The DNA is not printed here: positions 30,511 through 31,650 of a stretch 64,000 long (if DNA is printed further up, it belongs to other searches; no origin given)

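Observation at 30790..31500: The TonB-like protein and the T6SS kinase PpkA share the same ~235-aa periplasmic module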

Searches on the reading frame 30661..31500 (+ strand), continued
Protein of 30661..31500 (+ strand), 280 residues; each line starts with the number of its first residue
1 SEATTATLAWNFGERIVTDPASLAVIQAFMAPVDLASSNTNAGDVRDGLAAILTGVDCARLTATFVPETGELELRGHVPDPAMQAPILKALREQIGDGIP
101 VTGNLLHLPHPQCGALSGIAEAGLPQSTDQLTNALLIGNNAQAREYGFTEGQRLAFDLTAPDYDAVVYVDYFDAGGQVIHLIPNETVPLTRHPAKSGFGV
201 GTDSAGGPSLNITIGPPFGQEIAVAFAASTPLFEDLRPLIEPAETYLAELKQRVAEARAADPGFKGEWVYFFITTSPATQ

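Call 44: get_annotated_region(hit=H25, flank=15000)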
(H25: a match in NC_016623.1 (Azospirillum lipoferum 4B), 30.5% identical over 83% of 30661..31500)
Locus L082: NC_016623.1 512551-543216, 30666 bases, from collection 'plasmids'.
description: Azospirillum lipoferum 4B plasmid AZO_p3, complete sequence
organism: Azospirillum lipoferum 4B (NCBI taxid 862719)
taxonomy: Bacteria; Pseudomonadota; Alphaproteobacteria; Rhodospirillales; Azospirillaceae; Azospirillum; Azospirillum lipoferum; Azospirillum lipoferum 4B
host: -; source: -; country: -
typing (MOB-suite, as given by PLSDB): non-mobilizable
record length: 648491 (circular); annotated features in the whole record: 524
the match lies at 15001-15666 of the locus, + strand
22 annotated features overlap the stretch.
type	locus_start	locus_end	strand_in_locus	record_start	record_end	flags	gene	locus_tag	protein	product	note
CDS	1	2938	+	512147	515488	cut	-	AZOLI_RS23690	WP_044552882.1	caspase family protein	GO:0006508 - proteolysis [Evidence IEA]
CDS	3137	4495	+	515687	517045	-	tssL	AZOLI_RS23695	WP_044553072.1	type VI secretion system protein TssL, long form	GO:0033103 - protein secretion by the type VI secretion system [Evidence IEA]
CDS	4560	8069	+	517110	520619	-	tssM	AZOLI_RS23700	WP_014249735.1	type VI secretion system membrane subunit TssM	GO:0033103 - protein secretion by the type VI secretion system [Evidence IEA]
CDS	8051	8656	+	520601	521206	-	tagF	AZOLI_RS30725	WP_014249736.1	type VI secretion system-associated protein TagF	-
CDS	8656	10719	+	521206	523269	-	tssI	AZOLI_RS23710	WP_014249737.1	type VI secretion system tip protein TssI/VgrG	GO:0033103 - protein secretion by the type VI secretion system [Evidence IEA]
CDS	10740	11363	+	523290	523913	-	-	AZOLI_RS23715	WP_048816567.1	DUF4123 domain-containing protein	-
CDS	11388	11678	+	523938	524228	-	-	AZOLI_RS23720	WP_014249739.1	PAAR domain-containing protein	-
CDS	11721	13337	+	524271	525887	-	tagH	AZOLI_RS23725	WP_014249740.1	type VI secretion system-associated FHA domain protein TagH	GO:0033103 - protein secretion by the type VI secretion system [Evidence IEA]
CDS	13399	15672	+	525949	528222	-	-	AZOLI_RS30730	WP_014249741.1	serine/threonine-protein kinase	-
CDS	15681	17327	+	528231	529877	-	-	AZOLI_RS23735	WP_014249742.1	alpha/beta fold hydrolase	-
CDS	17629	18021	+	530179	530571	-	-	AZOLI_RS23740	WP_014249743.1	hypothetical protein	-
CDS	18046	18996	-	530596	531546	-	-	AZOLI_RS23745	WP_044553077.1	LysR family transcriptional regulator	-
CDS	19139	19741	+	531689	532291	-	wrbA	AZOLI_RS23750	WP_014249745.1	NAD(P)H:quinone oxidoreductase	-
CDS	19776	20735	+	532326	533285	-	-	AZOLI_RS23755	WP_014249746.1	glutathione S-transferase family protein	-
CDS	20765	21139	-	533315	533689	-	-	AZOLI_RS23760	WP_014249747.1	hypothetical protein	-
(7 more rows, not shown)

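Call 48: search_protein_representatives(protein=window:30661-31500:+)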
Query: 280 residues. Proteins with E-value up to 0.001 (for the whole library): 1269; up to 1e-10: 524; up to 1e-30: 224. The best 150 are listed.
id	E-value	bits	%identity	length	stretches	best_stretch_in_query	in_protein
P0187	4.2e-125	433.4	70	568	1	4-280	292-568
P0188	1.4e-123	428.4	71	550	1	5-280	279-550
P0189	2.5e-119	414.5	68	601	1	4-280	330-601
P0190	4.8e-118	410.3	64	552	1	3-280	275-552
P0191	4.5e-117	407.1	65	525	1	2-280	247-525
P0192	6.2e-117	406.6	68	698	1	3-280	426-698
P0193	6.9e-116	403.2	67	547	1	3-280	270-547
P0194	5.0e-114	397.1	68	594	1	1-278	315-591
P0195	8.3e-112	389.8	65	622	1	3-280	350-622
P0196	1.5e-111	389.0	66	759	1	2-275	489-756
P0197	1.4e-110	385.8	64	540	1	2-280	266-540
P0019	2.6e-109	381.6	65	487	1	5-280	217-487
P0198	5.5e-109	380.6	64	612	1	2-280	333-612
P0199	1.2e-107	376.2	64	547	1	4-278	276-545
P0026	7.4e-106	370.3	65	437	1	3-280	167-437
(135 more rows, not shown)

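Call 50: search_dna_similar(query=L082:14899-15669:+, collection=plasmids, mode=protein, max_rows=60, max_evalue=0.001, rows=spread)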
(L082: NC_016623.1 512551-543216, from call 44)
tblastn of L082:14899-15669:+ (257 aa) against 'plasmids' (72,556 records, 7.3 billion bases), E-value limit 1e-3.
Records with a match: 35; places in all: 35; records where one place covers at least 80% of the query: 6.
Best place of each record, by identity: >=99% 1; 90-95% 1; 80-90% 1; <60% 32.
By first word of the organism name: Leisingera 16; Azospirillum 8; Caballeronia 3; Qingshengfaniella 1; Ruegeria 1; Burkholderia 1; Pseudosulfitobacter 1; Ralstonia 1; Parasedimentitalea 1; Rhodobacteraceae 1; and 1 more.
By predicted mobility (MOB-suite, as given by PLSDB): non-mobilizable 27; mobilizable 8.
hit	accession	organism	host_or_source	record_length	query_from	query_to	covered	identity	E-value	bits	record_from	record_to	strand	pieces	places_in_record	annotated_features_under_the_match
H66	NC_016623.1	Azospirillum lipoferum 4B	-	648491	46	257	82%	100.0%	2e-137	433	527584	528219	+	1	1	serine/threonine-protein kinase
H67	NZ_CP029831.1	Azospirillum ramasamyi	single cell,Cow dung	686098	46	257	82%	91.0%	2e-117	376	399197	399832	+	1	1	serine/threonine-protein kinase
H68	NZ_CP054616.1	Azospirillum oryzae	cell culture,soil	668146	46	257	82%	83.0%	7e-112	360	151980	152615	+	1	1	serine/threonine-protein kinase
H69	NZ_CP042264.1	Qingshengfaniella alkalisoli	cell culture,saline soil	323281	49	255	81%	32.6%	1e-10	69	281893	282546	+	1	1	DUF4384 domain-containing protein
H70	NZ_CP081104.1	Ruegeria conchae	-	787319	61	257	77%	32.2%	3e-11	71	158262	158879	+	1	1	DUF4384 domain-containing protein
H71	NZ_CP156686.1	Burkholderia stagnalis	Bacterial cells,soils collected in ...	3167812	49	256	81%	29.4%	3e-13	76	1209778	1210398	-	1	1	none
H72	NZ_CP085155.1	Pseudosulfitobacter sp. DSM 107133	cell culture,Seawater from the North ...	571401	49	241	75%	31.7%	5e-9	64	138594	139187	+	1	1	DUF4384 domain-containing protein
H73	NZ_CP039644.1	Azospirillum sp. TSA2s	Soil,rice paddy soil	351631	47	240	75%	30.5%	3e-10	67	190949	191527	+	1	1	DUF4384 domain-containing protein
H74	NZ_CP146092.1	Ralstonia sp. RRA.1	-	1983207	48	257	82%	27.2%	7e-15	81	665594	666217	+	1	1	none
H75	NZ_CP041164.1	Leisingera aquaemixtae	cell culture,Biocathode MCL, marine ...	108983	49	242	75%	29.3%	4e-6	55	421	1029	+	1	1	none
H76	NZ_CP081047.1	Leisingera aquaemixtae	-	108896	49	242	75%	28.8%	2e-6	56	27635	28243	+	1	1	DUF4384 domain-containing protein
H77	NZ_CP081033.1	Leisingera aquaemixtae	-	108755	49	242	75%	28.8%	2e-5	53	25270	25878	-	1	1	DUF4384 domain-containing protein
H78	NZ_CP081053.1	Leisingera aquaemixtae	-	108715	49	242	75%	28.4%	8e-7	57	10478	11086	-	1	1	DUF4384 domain-containing protein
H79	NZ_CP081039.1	Leisingera sp. M527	-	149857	61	242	71%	30.2%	9e-5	51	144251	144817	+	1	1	DUF4384 domain-containing protein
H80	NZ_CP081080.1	Leisingera caerulea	-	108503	49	242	75%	28.3%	2e-5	53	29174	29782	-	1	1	DUF4384 domain-containing protein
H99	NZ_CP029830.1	Azospirillum ramasamyi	single cell,Cow dung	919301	144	228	33%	35.6%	2e-7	59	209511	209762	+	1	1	DUF4384 domain-containing protein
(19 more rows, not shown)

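Call 51: get_annotated_region(hit=H74, flank=12000)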
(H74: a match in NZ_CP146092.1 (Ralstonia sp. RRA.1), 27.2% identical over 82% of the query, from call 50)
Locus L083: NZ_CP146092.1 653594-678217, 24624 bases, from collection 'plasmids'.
description: Ralstonia sp. RRA.1 plasmid unnamed1, complete sequence
organism: Ralstonia sp. RRA.1 (NCBI taxid 3122075)
taxonomy: Bacteria; Pseudomonadota; Betaproteobacteria; Burkholderiales; Burkholderiaceae; Ralstonia; Ralstonia sp. RRA.1
host: -; source: -; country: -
typing (MOB-suite, as given by PLSDB): non-mobilizable
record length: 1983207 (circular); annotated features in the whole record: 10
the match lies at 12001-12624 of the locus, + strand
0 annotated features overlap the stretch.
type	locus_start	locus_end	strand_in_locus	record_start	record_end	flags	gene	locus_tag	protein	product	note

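Call 53: search_protein_families(library=pfam, proteins=[L083:10783-12636:+, L083:9326-10903:+, L083:12636-13178:+, L083:13188-14213:+, L083:6257-8305:-, L083:15142-16968:-, L083:5256-6239:+, L083:16916-18043:+], max_evalue=0.001)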
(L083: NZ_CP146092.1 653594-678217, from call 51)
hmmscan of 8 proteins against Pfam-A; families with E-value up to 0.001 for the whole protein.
L083:10783-12636:+ (618 aa): 2 families
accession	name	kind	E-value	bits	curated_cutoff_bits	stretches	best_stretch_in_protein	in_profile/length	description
PF00112.29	Peptidase_C1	-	1.3e-16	61.8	20.7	1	129-331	14-204/220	Papain family cysteine protease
PF14326.11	DUF4384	-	2.5e-05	24.7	27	1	489-570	2-81/81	Domain of unknown function (DUF4384)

L083:9326-10903:+ (526 aa): 3 families
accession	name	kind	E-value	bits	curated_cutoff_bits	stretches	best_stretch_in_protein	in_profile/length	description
PF00656.27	Peptidase_C14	-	2.1e-40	139.3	21.4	1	48-266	2-233/233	Caspase domain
PF11306.15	DUF3108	-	9.2e-06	26.1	26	1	432-497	129-195/209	Protein of unknown function (DUF3108)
PF21347.3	DUF3108_like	-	0.00015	22.1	27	1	445-472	130-157/199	DUF3108-like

L083:12636-13178:+ (181 aa): 1 family
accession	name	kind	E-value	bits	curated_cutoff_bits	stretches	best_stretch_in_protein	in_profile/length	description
PF00691.25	OmpA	-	4.6e-17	62.6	27.2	1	77-169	2-93/98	OmpA family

L083:13188-14213:+ (342 aa): 0 families

L083:6257-8305:- (682 aa): 2 families
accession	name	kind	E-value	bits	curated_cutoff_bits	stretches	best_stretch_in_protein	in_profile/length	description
PF00561.26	Abhydrolase_1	-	1.2e-13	51.7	25.8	1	416-665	2-243/245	alpha/beta hydrolase fold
PF12146.15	Hydrolase_4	-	2.9e-08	33.8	27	1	437-661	27-233/239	Serine aminopeptidase, S33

L083:15142-16968:- (608 aa): 2 families
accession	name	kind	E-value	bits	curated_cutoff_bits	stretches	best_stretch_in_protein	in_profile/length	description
PF00656.27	Peptidase_C14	-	2.7e-34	119.3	21.4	1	183-406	2-232/233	Caspase domain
PF08238.18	Sel1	-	4.7e-12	46.4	30.7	1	536-571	1-36/36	Sel1 repeat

L083:5256-6239:+ (328 aa): 1 family
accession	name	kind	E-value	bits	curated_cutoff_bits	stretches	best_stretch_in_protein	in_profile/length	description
PF00291.31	PALP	-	1.4e-71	241.7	35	1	27-313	4-295/295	Pyridoxal-phosphate dependent enzyme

L083:16916-18043:+ (376 aa): 0 families

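Call 56: get_annotated_region(hit=H23, flank=20000)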
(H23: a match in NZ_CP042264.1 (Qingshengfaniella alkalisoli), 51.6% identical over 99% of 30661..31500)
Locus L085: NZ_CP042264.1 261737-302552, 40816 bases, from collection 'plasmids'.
description: Qingshengfaniella alkalisoli strain LN3S51 plasmid unnamed3, complete sequence
organism: Qingshengfaniella alkalisoli (NCBI taxid 2599296)
taxonomy: Bacteria; Pseudomonadota; Alphaproteobacteria; Rhodobacterales; Paracoccaceae; Qingshengfaniella; Qingshengfaniella alkalisoli
host: -; source: cell culture,saline soil; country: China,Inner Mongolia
typing (MOB-suite, as given by PLSDB): mobilizable; relaxase MOBV
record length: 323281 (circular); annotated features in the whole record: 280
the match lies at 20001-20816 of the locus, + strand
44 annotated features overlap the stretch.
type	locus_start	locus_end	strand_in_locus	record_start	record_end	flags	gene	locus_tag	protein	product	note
CDS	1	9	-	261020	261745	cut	ccoO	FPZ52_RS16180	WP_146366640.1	cytochrome-c oxidase, cbb3-type subunit II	-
CDS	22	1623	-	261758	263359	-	ccoN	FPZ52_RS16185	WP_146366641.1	cytochrome-c oxidase, cbb3-type subunit I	-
CDS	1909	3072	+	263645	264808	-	-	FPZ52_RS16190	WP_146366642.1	isovaleryl-CoA dehydrogenase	-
CDS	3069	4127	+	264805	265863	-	-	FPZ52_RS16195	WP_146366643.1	enoyl-CoA hydratase/isomerase family protein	-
CDS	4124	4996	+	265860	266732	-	mmsB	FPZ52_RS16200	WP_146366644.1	3-hydroxyisobutyrate dehydrogenase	GO:0006574 - valine catabolic process [Evidence IEA]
CDS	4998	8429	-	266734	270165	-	-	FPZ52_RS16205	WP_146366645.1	indolepyruvate ferredoxin oxidoreductase family protein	-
CDS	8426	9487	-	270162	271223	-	-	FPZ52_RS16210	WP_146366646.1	Glu/Leu/Phe/Val dehydrogenase dimerization domain-containing protein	GO:0006520 - amino acid metabolic process [Evidence IEA]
CDS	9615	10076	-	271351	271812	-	-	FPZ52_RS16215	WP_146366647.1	Lrp/AsnC family transcriptional regulator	-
CDS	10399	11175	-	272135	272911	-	-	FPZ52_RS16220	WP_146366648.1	MetQ/NlpA family ABC transporter substrate-binding protein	-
CDS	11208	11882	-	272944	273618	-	-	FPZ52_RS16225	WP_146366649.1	methionine ABC transporter permease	GO:0048473 - D-methionine transport [Evidence IEA]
CDS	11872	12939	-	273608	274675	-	-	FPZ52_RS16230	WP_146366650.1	methionine ABC transporter ATP-binding protein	GO:0048473 - D-methionine transport [Evidence IEA]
CDS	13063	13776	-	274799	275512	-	-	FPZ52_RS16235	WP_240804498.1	LuxR C-terminal-related transcriptional regulator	GO:0006355 - regulation of DNA-templated transcription [Evidence IEA]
CDS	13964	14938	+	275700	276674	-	speB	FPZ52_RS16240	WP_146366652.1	agmatinase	GO:0008295 - spermidine biosynthetic process [Evidence IEA]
CDS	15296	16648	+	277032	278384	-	-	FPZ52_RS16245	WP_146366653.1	cytochrome P450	-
CDS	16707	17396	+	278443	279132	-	-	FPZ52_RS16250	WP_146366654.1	hypothetical protein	-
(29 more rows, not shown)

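Call 64: get_annotated_region(hit=H73, flank=9000)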
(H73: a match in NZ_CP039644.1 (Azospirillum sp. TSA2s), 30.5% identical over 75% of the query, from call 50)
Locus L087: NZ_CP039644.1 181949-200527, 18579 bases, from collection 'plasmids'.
description: Azospirillum sp. TSA2s plasmid p2, complete sequence
organism: Azospirillum sp. TSA2s (NCBI taxid 709810)
taxonomy: Bacteria; Pseudomonadota; Alphaproteobacteria; Rhodospirillales; Azospirillaceae; Azospirillum; Azospirillum sp. TSA2s
host: -; source: Soil,rice paddy soil; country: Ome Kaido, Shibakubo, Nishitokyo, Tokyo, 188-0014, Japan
typing (MOB-suite, as given by PLSDB): mobilizable; replicon rep_cluster_1806; relaxase MOBP
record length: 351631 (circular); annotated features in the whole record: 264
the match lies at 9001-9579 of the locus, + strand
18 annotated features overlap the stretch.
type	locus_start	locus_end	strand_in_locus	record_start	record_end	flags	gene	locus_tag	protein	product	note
CDS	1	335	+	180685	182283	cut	-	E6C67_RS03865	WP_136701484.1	caspase family protein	-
CDS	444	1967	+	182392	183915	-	-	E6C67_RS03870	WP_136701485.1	caspase family protein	-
CDS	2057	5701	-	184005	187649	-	-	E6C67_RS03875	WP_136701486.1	tubulin-like doman-containing protein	-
CDS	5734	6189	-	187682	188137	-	-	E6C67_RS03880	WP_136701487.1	hypothetical protein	-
CDS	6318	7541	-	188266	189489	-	-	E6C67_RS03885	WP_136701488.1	hypothetical protein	-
CDS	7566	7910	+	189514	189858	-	-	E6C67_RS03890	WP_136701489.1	hypothetical protein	-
CDS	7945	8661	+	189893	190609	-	-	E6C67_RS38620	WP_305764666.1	OmpA family protein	-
CDS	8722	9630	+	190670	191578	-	-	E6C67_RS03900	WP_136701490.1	DUF4384 domain-containing protein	-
CDS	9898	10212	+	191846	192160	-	-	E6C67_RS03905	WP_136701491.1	PEGA domain-containing protein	-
CDS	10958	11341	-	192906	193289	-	-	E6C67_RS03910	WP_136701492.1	helix-turn-helix domain-containing protein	-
CDS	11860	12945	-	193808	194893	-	-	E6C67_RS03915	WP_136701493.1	hypothetical protein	-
CDS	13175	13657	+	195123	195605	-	-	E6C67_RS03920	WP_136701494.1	DUF1579 domain-containing protein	-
CDS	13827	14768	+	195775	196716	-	-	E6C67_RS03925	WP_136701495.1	recombinase family protein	GO:0006310 - DNA recombination [Evidence IEA]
CDS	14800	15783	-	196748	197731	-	-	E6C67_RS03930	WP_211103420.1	hypothetical protein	-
CDS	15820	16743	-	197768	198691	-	-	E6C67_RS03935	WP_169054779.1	radical SAM/SPASM domain-containing protein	-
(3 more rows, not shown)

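Call 65: get_annotated_region(hit=H99, flank=9000)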
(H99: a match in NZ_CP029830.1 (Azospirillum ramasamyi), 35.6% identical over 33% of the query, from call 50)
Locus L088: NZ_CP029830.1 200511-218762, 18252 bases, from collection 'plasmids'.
description: Azospirillum ramasamyi strain M2T2B2 plasmid unnamed1, complete sequence
organism: Azospirillum ramasamyi (NCBI taxid 682998)
taxonomy: Bacteria; Pseudomonadota; Alphaproteobacteria; Rhodospirillales; Azospirillaceae; Azospirillum; Azospirillum ramasamyi
host: -; source: single cell,Cow dung; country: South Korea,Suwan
typing (MOB-suite, as given by PLSDB): non-mobilizable
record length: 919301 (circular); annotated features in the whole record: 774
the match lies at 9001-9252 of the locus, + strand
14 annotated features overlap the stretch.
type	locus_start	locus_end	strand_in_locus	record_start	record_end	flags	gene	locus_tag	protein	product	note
CDS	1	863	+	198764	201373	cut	-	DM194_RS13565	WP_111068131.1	flagellar hook-basal body complex protein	-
CDS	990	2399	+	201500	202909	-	flgK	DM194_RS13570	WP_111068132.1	flagellar hook-associated protein FlgK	GO:0001539 - cilium or flagellum-dependent cell motility [Evidence IEA]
CDS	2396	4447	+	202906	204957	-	-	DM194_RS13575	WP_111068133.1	hypothetical protein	-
CDS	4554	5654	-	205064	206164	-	-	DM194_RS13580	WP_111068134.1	TRAP transporter substrate-binding protein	-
CDS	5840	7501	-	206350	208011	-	-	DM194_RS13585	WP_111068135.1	alpha-amylase family glycosyl hydrolase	GO:0005975 - carbohydrate metabolic process [Evidence IEA]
CDS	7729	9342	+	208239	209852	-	-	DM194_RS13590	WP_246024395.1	DUF4384 domain-containing protein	-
CDS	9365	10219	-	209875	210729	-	-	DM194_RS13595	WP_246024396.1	protein phosphatase 2C domain-containing protein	-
CDS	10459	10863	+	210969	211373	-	-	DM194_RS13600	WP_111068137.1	flagellar basal body rod C-terminal domain-containing protein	-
CDS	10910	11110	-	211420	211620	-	-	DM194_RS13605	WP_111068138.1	hypothetical protein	-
CDS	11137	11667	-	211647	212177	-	-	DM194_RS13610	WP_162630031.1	hypothetical protein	-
CDS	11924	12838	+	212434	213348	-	-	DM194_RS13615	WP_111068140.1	tetratricopeptide repeat protein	-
CDS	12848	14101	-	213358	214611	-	-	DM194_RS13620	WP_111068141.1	tetratricopeptide repeat protein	-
CDS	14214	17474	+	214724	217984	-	-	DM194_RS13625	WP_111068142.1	tetratricopeptide repeat protein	-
CDS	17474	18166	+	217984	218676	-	-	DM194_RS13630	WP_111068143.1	tetratricopeptide repeat protein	-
